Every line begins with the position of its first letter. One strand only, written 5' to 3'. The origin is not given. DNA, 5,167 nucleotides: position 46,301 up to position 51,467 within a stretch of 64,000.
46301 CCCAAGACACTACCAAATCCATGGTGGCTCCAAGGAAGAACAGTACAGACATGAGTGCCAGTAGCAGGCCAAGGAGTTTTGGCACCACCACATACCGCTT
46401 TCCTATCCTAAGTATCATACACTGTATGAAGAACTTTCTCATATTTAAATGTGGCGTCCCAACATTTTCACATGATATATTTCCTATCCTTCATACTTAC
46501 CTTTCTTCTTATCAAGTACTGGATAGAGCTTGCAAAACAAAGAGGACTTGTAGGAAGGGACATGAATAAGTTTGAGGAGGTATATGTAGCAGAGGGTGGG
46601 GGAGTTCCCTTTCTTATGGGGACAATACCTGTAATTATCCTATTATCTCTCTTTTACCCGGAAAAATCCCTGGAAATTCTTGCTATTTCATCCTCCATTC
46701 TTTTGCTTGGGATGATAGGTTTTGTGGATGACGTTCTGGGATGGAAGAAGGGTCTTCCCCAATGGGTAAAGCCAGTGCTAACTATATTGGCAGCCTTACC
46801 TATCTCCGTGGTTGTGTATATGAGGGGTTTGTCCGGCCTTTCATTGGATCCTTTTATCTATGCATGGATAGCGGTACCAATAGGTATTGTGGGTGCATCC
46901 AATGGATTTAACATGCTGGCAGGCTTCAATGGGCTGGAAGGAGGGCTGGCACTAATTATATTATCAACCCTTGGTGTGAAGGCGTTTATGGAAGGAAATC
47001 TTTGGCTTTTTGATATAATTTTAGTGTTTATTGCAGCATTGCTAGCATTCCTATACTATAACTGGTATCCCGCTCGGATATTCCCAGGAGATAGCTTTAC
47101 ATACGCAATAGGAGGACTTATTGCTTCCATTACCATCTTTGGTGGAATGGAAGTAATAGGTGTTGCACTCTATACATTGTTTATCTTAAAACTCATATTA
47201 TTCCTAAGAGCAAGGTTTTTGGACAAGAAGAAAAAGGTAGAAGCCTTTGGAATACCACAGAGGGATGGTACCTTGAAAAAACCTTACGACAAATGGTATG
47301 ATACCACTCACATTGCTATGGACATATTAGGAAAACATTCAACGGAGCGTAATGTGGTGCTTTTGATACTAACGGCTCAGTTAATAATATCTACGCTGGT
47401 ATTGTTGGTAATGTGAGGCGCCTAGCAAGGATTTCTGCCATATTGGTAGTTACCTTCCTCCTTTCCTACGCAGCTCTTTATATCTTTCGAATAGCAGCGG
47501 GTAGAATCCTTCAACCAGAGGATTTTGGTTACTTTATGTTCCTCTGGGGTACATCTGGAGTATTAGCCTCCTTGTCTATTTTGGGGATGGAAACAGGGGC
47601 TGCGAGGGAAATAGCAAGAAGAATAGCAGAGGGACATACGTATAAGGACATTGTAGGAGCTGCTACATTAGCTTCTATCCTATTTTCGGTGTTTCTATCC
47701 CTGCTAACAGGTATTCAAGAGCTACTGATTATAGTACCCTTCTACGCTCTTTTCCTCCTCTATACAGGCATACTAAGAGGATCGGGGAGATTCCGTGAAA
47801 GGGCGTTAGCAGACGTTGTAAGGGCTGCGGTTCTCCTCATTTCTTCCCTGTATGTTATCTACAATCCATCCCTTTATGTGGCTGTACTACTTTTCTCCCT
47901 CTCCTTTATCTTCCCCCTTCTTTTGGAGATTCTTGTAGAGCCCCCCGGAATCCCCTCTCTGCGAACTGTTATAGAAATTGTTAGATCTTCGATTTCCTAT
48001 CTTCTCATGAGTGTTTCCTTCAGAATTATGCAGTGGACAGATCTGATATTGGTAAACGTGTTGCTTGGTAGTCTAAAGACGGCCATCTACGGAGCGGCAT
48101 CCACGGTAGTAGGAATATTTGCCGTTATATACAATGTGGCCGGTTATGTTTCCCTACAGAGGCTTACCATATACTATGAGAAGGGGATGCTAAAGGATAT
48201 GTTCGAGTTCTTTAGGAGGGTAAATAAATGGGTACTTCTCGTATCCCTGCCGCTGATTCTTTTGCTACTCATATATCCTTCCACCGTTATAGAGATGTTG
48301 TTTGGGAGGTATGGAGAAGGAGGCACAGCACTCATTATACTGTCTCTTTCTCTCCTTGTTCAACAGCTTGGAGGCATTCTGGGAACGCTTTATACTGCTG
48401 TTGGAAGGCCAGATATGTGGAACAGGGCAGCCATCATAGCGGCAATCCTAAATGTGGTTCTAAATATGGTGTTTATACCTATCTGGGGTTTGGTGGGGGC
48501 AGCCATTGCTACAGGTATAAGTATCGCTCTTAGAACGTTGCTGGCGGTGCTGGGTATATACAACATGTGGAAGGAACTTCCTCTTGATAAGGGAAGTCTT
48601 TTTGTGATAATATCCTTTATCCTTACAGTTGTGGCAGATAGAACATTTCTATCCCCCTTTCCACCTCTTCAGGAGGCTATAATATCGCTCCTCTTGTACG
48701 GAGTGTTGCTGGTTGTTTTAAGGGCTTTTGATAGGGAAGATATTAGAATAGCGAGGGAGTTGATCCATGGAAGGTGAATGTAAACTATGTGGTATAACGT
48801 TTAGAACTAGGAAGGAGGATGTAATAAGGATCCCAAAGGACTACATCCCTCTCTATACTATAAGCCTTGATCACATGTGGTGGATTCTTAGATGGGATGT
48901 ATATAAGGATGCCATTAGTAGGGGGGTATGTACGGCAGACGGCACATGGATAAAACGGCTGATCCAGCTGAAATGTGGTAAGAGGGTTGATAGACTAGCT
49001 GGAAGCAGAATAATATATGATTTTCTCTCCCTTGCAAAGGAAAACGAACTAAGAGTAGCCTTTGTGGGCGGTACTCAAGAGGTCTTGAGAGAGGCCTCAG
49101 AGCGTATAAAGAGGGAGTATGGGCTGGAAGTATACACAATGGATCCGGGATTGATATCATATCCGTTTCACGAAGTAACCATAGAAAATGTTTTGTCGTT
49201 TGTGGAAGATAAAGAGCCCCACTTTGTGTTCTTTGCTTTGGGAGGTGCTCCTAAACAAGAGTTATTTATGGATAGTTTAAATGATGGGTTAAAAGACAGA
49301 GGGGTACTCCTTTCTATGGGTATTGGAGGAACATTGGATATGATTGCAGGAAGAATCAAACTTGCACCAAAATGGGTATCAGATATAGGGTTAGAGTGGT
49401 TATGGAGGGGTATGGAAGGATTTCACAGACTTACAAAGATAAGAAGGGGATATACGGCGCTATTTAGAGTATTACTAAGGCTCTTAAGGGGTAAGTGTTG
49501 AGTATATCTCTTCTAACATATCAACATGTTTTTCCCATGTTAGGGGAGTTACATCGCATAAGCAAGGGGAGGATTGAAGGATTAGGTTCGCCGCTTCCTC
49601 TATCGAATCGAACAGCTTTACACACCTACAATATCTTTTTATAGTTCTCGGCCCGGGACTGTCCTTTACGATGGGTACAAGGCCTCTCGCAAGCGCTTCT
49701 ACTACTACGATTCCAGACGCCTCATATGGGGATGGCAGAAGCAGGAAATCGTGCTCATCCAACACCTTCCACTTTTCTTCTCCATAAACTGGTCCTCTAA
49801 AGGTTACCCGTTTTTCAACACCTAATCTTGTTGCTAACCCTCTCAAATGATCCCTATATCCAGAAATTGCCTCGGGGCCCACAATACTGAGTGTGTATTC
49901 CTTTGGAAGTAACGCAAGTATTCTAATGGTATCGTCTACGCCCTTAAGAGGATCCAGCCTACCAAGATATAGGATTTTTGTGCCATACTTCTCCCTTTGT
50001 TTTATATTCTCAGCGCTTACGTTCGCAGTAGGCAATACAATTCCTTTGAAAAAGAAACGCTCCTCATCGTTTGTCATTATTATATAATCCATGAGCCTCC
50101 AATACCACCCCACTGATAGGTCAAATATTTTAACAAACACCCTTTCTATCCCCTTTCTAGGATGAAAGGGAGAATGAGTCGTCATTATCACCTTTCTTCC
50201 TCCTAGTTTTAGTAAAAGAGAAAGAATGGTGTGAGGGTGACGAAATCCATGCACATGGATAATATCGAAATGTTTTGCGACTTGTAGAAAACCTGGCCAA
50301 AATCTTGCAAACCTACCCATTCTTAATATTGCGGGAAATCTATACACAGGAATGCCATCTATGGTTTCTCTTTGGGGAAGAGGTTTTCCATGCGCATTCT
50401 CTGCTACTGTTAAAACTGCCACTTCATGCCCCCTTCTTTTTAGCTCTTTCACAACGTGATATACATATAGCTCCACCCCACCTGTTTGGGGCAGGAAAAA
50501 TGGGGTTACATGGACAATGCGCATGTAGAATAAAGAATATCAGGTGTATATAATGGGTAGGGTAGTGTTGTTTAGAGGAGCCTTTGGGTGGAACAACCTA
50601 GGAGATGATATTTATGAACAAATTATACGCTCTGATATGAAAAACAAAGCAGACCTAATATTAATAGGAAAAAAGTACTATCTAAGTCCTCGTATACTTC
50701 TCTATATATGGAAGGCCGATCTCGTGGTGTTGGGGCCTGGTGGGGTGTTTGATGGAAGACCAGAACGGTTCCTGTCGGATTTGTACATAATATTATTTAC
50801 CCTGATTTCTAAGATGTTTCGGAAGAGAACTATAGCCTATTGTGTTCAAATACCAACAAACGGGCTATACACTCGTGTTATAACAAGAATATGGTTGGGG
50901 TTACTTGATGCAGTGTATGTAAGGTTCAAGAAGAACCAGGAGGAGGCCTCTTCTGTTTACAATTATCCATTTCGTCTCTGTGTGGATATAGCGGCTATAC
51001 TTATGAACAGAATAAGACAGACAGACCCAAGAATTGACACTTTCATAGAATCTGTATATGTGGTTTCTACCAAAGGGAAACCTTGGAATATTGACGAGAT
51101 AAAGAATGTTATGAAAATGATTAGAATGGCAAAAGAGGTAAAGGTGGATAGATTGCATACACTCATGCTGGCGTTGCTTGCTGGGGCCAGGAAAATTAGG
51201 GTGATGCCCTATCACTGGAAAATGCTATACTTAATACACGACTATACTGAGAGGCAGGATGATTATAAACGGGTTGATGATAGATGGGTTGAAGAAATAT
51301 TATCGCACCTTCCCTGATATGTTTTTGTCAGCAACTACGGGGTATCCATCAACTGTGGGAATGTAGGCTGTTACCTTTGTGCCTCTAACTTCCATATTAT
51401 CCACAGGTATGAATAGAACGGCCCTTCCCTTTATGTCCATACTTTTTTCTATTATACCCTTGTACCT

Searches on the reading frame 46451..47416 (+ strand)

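Call 61: search_protein_families(library=pfam, proteins=[window:46451-47416:+], max_evalue=0.00001)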
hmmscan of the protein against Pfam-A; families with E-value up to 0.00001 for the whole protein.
window:46451-47416:+ (321 aa): 1 family
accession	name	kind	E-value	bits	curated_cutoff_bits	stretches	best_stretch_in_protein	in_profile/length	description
PF00953.26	Glycos_transf_4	-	2.1e-32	112.8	27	1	77-230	2-158/160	Glycosyl transferase family 4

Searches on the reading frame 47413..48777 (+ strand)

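Call 61: search_protein_families(library=pfam, proteins=[window:47413-48777:+], max_evalue=0.00001)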
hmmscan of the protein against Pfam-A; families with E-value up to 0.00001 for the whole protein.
window:47413-48777:+ (454 aa): 1 family
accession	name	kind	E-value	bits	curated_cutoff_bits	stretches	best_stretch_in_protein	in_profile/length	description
PF01943.22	Polysacc_synt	-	2.4e-08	34.2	28.2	1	9-244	6-262/274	Polysaccharide biosynthesis protein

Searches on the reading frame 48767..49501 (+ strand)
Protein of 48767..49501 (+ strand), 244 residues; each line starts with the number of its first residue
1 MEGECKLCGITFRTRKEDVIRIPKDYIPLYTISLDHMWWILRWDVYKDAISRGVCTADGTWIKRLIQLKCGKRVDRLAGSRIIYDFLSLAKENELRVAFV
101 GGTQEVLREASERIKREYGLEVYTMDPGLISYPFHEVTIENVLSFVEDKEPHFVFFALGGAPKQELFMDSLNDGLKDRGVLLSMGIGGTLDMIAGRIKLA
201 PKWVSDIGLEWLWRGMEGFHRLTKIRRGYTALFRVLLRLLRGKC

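Call 62: search_protein_families(library=ncbifam, proteins=[window:48767-49501:+], max_evalue=0.001)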
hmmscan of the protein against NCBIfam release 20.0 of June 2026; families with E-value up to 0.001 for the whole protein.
window:48767-49501:+ (244 aa): 4 families
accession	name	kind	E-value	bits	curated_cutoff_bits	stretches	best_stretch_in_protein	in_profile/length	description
NF041872.1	EPS_EpsA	equivalog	3.2e-24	85.7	500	1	30-223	50-240/265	exopolysaccharide biosynthesis glycosyltransferase EpsA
TIGR00696.1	wecG_tagA_cpsF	superfamily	1.5e-23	83.4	69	1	55-222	9-169/178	WecB/TagA/CpsF family glycosyltransferase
NF002980.1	PRK03692.1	equivalog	1.5e-20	73.7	323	1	57-223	64-223/240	lipopolysaccharide N-acetylmannosaminouronosyltransferase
NF041710.1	UDPacetylman_taseTarA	equivalog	3.2e-20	72.6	350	1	55-235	69-240/247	N-acetylglucosaminyldiphosphoundecaprenol N-acetyl-beta-D-mannosaminyltransferase TarA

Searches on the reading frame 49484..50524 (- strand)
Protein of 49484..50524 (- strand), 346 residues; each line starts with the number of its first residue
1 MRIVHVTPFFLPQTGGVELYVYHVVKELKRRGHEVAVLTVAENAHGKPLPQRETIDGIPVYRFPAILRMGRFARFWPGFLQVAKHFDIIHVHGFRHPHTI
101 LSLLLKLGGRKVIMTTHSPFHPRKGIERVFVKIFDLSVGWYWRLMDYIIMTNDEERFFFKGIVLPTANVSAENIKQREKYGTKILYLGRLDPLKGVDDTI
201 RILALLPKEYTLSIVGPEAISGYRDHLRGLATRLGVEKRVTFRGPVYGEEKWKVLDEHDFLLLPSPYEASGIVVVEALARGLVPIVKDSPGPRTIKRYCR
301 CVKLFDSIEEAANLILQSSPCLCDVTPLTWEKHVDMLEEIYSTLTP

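Call 61: search_protein_families(library=pfam, proteins=[window:49484-50524:-], max_evalue=0.00001)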
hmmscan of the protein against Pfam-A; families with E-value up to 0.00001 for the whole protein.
window:49484-50524:- (346 aa): 4 families
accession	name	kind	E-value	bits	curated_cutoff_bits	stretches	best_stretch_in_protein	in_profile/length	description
PF00534.26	Glycos_transf_1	-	1.6e-19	70.5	26.4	1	180-295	14-130/172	Glycosyl transferases group 1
PF13439.12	Glyco_transf_4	-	1.1e-17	65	28.5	1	15-148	2-137/170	Glycosyltransferase Family 4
PF13692.12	Glyco_trans_1_4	-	2.9e-16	60.4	27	1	183-295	3-115/142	Glycosyl transferases group 1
PF13579.12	Glyco_trans_4_4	-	6.8e-16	59.4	29.7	1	15-156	1-139/158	Glycosyl transferase 4-like domain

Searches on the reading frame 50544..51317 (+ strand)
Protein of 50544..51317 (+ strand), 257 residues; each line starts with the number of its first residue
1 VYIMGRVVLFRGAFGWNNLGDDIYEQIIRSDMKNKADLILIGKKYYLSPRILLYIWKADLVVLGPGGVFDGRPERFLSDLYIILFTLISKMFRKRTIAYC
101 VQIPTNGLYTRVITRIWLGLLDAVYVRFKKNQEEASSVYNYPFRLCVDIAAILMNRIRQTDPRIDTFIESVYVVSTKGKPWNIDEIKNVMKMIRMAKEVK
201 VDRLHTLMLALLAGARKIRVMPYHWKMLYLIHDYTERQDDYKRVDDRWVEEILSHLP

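Call 62: search_protein_families(library=ncbifam, proteins=[window:50544-51317:+], max_evalue=0.001)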
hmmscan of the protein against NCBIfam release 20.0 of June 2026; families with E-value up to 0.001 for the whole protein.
window:50544-51317:+ (257 aa): 1 family
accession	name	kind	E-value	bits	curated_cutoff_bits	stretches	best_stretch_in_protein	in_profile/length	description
TIGR03609.1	S_layer_CsaB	equivalog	9.3e-10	38.3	213.1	1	9-150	3-157/301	polysaccharide pyruvyl transferase CsaB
